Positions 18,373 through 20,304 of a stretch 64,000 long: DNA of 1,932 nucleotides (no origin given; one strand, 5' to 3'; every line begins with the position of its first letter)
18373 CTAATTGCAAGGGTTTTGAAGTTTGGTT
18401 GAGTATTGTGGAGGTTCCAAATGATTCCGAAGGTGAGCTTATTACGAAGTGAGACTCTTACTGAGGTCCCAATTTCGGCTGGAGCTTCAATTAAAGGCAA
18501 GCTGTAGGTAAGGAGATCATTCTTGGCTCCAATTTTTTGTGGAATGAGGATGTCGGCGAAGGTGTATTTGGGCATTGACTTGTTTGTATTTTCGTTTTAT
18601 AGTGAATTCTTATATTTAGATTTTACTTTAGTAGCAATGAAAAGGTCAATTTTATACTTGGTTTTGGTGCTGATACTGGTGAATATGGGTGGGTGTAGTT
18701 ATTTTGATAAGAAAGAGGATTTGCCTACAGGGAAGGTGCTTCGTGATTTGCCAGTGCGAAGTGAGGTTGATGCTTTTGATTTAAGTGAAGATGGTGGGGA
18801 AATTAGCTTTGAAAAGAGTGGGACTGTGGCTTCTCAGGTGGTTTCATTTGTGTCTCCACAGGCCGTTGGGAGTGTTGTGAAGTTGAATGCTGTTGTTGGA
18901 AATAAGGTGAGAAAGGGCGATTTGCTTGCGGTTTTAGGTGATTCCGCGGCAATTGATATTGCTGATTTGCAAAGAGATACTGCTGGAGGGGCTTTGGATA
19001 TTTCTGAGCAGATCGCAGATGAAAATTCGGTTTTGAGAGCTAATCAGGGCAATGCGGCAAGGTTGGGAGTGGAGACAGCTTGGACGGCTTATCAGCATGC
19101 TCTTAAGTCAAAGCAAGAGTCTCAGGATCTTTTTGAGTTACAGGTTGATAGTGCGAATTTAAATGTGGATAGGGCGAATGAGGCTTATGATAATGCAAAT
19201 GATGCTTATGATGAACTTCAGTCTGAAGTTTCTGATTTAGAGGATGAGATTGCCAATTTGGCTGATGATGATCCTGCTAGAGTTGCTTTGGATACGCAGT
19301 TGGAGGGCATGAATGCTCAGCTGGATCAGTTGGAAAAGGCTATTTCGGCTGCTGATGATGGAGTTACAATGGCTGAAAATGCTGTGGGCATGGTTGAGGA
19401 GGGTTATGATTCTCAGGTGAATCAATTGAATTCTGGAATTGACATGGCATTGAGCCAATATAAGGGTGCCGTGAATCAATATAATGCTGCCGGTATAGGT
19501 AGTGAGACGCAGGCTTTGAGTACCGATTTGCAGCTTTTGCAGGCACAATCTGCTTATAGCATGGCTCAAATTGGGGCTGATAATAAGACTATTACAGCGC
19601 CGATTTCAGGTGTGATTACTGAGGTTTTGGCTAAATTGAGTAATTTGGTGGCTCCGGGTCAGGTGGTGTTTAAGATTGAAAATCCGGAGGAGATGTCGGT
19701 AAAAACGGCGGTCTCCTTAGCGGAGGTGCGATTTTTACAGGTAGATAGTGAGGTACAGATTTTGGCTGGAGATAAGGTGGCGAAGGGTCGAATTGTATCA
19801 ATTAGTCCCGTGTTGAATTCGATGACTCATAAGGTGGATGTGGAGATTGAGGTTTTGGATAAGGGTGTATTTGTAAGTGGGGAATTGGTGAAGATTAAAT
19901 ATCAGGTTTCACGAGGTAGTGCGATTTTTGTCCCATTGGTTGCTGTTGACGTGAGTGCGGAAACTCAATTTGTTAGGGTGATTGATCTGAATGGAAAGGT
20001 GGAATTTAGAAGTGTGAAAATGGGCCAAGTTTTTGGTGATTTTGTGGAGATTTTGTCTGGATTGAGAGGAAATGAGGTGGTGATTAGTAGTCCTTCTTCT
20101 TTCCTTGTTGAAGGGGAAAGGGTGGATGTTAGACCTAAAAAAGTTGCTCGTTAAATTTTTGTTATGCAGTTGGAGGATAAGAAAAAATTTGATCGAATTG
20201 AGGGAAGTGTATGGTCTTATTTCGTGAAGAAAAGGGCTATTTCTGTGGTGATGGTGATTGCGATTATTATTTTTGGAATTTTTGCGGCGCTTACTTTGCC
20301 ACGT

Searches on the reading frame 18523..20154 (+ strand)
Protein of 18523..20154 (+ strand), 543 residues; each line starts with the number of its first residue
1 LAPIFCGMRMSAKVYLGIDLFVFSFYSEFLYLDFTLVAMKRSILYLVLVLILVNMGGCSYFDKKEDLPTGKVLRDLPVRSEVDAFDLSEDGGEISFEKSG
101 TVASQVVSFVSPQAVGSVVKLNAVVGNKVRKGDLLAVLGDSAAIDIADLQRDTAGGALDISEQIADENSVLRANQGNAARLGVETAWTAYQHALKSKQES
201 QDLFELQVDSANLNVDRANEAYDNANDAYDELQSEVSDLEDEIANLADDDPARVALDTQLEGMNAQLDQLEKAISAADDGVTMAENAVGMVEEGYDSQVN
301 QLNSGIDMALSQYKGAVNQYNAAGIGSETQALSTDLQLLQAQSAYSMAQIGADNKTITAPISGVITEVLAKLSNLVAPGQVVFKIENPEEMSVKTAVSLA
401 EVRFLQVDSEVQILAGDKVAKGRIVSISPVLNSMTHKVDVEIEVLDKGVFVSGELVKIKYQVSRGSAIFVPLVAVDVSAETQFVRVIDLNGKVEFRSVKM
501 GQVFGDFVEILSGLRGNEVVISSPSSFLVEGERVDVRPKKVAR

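Call 41: search_protein_families(library=pfam, proteins=[window:18523-20154:+], max_evalue=0.001)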
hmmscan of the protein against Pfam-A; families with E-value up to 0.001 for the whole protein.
window:18523-20154:+ (543 aa): 3 families
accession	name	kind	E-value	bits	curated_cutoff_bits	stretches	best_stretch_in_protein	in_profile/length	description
PF13437.12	HlyD_3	-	3.2e-12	47.6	22.2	1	356-447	1-96/106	HlyD family secretion protein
PF16576.10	HlyD_D23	-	2.7e-11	43.6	30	1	314-446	64-203/214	Barrel-sandwich domain of CusB or HlyD membrane-fusion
PF10473.14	CENP-F_leu_zip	-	0.00054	20.5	34.5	0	207-304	39-133/140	Leucine-rich repeats of kinetochore protein Cenp-F/LEK1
